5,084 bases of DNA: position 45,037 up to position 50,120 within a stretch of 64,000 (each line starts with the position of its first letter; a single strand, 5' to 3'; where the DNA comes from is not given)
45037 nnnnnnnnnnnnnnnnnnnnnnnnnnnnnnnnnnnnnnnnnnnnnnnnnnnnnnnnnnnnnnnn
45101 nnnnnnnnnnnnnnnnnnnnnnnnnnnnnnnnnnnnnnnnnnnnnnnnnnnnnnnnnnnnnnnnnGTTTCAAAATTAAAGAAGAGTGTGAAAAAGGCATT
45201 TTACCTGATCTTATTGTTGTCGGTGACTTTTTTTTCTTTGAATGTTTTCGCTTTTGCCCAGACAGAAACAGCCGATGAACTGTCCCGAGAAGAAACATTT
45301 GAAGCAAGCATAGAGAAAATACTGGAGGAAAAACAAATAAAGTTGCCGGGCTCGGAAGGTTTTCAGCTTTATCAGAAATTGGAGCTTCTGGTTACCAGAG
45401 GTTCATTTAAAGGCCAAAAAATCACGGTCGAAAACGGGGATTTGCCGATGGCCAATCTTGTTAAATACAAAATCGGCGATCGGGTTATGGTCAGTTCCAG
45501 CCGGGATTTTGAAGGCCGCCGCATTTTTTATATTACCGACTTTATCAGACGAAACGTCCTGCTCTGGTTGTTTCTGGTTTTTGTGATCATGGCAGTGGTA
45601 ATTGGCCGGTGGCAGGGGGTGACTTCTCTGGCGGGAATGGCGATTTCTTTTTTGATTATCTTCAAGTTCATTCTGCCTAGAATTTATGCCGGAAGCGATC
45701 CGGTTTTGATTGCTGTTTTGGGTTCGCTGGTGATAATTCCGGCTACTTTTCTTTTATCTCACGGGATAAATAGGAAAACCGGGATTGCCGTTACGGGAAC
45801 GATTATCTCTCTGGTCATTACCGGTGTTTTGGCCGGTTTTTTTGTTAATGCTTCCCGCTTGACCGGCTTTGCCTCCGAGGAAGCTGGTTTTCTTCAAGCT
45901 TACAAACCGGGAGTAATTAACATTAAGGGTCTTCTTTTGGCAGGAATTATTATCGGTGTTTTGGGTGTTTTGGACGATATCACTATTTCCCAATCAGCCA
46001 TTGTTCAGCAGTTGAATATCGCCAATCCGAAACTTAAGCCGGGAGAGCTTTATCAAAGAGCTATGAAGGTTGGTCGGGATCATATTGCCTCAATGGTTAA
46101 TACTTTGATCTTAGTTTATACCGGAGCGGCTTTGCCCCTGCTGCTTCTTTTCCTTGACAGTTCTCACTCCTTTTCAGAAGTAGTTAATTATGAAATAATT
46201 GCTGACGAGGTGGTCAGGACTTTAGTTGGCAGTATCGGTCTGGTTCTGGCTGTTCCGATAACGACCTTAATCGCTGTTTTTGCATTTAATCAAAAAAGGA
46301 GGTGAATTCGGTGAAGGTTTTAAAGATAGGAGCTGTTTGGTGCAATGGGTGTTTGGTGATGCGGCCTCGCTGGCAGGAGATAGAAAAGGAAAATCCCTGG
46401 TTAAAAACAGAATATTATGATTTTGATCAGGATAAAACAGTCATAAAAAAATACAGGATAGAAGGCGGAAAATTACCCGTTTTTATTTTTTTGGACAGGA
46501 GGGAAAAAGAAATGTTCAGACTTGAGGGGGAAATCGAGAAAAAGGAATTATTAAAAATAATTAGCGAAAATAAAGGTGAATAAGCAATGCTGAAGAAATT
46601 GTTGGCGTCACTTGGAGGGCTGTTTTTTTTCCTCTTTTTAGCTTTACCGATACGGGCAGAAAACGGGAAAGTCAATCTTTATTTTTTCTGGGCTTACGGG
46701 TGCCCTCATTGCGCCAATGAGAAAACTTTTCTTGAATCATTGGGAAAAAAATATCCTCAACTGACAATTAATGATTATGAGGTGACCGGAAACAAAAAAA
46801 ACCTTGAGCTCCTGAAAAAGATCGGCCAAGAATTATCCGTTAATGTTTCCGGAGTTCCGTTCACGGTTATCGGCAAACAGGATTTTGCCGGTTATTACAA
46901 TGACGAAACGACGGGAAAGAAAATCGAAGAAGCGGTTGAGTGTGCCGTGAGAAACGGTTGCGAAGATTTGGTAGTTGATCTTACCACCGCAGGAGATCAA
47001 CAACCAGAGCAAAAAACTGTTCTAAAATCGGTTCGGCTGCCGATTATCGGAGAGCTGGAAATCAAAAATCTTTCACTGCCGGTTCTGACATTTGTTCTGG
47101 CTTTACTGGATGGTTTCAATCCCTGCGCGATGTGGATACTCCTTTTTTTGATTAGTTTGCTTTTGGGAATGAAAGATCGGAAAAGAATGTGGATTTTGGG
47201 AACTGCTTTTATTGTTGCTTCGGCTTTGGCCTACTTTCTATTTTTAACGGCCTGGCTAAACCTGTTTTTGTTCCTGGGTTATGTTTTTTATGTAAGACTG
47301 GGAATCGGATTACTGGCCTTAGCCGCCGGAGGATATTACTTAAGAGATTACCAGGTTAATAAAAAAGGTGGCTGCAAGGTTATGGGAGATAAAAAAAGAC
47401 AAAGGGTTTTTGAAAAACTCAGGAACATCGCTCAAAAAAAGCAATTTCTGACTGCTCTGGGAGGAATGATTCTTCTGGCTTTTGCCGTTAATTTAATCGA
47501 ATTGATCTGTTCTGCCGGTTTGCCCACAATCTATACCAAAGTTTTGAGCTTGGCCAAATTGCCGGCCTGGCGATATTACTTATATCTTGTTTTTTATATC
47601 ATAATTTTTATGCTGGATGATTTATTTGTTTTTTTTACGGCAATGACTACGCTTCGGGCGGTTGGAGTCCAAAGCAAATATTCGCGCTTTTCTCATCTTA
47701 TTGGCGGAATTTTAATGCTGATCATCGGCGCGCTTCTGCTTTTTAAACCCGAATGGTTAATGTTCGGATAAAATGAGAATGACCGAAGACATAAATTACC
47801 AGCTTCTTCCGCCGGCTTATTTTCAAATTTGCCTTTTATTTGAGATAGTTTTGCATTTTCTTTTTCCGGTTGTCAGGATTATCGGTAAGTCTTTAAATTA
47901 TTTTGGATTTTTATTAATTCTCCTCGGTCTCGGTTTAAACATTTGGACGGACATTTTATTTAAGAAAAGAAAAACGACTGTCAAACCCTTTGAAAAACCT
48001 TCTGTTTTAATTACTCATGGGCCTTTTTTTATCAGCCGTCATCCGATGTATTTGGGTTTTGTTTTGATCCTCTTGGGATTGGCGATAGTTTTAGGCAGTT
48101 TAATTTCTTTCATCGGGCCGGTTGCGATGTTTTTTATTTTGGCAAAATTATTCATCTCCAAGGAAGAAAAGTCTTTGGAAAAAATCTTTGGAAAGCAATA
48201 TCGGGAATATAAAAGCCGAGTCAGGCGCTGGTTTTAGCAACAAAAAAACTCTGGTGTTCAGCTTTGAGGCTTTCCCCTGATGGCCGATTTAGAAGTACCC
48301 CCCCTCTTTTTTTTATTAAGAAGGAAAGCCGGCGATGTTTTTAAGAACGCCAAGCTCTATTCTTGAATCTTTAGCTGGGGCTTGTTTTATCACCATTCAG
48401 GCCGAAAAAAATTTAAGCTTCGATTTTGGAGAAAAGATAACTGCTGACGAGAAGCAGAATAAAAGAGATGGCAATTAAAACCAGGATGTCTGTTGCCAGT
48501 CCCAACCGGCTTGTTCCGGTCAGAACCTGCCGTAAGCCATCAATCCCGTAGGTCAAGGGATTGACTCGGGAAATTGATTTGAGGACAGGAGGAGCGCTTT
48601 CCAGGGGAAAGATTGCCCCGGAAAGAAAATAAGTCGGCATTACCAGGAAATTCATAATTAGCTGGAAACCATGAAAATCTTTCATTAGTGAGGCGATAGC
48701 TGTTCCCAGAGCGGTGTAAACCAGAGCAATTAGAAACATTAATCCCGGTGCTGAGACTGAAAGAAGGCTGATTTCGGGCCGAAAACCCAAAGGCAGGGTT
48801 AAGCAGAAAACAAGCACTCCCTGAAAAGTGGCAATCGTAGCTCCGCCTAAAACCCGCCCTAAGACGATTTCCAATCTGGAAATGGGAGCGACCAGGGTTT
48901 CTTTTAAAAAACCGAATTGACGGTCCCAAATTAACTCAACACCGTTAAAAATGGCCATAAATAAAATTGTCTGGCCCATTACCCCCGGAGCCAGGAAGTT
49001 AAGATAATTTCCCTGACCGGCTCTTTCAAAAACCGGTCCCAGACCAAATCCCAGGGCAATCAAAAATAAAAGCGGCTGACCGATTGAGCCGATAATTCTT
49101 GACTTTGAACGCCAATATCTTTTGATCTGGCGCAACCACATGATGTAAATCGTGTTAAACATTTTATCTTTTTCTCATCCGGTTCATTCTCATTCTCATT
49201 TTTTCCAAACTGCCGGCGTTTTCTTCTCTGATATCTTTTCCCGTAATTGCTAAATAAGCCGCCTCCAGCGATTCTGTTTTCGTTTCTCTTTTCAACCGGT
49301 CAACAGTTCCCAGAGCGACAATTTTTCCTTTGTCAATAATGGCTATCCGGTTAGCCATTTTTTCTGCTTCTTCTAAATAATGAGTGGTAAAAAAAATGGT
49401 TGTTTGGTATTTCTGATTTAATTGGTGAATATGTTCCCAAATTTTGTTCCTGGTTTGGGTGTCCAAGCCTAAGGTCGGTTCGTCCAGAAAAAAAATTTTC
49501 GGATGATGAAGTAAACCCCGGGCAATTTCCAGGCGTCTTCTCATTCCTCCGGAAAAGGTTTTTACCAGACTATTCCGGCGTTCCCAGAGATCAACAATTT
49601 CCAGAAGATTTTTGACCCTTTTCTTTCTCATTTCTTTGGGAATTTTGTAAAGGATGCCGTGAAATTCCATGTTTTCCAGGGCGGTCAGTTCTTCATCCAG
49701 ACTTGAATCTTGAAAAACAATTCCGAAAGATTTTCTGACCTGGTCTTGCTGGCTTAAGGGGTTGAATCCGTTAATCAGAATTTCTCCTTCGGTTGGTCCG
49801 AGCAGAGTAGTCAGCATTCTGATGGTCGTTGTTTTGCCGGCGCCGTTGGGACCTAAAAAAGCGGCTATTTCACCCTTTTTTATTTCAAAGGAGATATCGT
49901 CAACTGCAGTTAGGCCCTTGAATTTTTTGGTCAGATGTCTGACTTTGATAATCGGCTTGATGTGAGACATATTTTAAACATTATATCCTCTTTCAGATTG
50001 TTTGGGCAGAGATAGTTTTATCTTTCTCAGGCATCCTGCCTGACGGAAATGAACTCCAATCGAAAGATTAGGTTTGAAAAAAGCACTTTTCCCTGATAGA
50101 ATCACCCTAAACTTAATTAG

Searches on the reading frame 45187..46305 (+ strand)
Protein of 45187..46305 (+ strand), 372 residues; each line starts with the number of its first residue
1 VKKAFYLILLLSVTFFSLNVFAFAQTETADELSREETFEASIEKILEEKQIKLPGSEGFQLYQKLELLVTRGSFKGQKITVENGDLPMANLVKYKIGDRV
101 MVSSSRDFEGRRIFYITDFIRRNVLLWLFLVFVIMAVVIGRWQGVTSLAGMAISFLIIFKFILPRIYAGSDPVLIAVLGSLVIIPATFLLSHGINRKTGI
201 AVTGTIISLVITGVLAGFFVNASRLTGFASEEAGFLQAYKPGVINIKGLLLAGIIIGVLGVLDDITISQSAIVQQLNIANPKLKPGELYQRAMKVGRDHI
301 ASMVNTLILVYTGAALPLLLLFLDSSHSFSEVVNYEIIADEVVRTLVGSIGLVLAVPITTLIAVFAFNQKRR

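Call 30: search_protein_families(library=pfam, proteins=[window:45187-46305:+], max_evalue=0.001)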
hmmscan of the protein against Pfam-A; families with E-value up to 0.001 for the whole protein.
window:45187-46305:+ (372 aa): 1 family
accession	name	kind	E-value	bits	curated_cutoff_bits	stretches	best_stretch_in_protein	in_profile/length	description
PF07907.16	YibE_F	-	1.8e-74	250.7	27.2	1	125-364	1-240/241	YibE/F-like protein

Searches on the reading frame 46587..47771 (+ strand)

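Call 30: search_protein_families(library=pfam, proteins=[window:46587-47771:+], max_evalue=0.001)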
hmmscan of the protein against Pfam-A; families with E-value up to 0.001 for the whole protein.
window:46587-47771:+ (394 aa): 0 families

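Call 58: search_protein_families(library=pfam, proteins=[window:46587-47771:+], max_evalue=10)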
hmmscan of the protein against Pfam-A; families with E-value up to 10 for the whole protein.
window:46587-47771:+ (394 aa): 5 families
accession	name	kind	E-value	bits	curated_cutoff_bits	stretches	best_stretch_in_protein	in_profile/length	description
PF06053.17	DUF929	-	0.021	14.9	24.6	1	24-46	11-33/205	Domain of unknown function (DUF929)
PF00462.30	Glutaredoxin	-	0.048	14.3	22.9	1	37-97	7-57/60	Glutaredoxin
PF13905.12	Thioredoxin_8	-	0.11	13.3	27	1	27-60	1-31/94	Thioredoxin-like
PF00085.26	Thioredoxin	-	0.14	12.6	23.5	1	31-71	22-63/103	Thioredoxin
PF01323.26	DSBA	-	0.33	11.1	25.6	1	80-102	157-179/191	DSBA-like thioredoxin domain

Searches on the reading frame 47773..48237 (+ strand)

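Call 30: search_protein_families(library=pfam, proteins=[window:47773-48237:+], max_evalue=0.001)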
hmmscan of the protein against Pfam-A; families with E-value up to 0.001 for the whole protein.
window:47773-48237:+ (154 aa): 3 families
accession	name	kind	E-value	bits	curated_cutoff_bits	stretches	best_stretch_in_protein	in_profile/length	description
PF04191.18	PEMT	-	5.8e-15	56.1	25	1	43-142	4-105/105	Phospholipid methyltransferase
PF06966.17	DUF1295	-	1.2e-07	31.9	20.4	1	39-150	118-235/235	Protein of unknown function (DUF1295)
PF04140.19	ICMT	-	1.9e-07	31.9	24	1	74-136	30-94/95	Isoprenylcysteine carboxyl methyltransferase (ICMT) family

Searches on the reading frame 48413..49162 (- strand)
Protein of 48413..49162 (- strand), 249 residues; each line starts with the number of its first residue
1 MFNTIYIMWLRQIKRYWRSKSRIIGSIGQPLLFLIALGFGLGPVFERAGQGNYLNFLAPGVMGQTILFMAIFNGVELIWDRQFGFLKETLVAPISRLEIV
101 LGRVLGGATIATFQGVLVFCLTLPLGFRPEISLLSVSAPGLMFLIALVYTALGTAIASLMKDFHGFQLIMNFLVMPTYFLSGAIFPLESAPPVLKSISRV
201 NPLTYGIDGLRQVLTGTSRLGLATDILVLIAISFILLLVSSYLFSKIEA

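Call 30: search_protein_families(library=pfam, proteins=[window:48413-49162:-], max_evalue=0.001)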
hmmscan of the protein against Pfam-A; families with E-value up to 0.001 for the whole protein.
window:48413-49162:- (249 aa): 3 families
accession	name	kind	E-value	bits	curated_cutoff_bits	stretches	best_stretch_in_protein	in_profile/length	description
PF01061.29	ABC2_membrane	-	8e-39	133.8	26.9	1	5-214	3-210/211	ABC-2 type transporter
PF12698.13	ABC2_membrane_3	-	4.8e-19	69.1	31.6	1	50-241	157-346/347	ABC-2 family transporter protein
PF12679.13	ABC2_membrane_2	-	1.2e-05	25.2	27.2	1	83-246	96-280/283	ABC-2 family transporter protein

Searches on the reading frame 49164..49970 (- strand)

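Call 30: search_protein_families(library=pfam, proteins=[window:49164-49970:-], max_evalue=0.001)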
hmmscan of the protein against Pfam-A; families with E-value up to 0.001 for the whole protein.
window:49164-49970:- (268 aa): 4 families
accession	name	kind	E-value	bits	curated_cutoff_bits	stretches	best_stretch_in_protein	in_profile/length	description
PF00005.33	ABC_tran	-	1.3e-35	123.5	25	1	24-166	2-136/137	ABC transporter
PF13304.12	AAA_21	-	1.8e-07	32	27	0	153-197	252-298/304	AAA domain, putative AbiEii toxin, Type IV TA system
PF02463.25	SMC_N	-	2.2e-05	24.4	40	1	16-207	9-207/220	RecF/RecN/SMC N terminal domain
PF03215.21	Rad17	-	0.00011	22.7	23.8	1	23-162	35-172/186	Rad17 P-loop domain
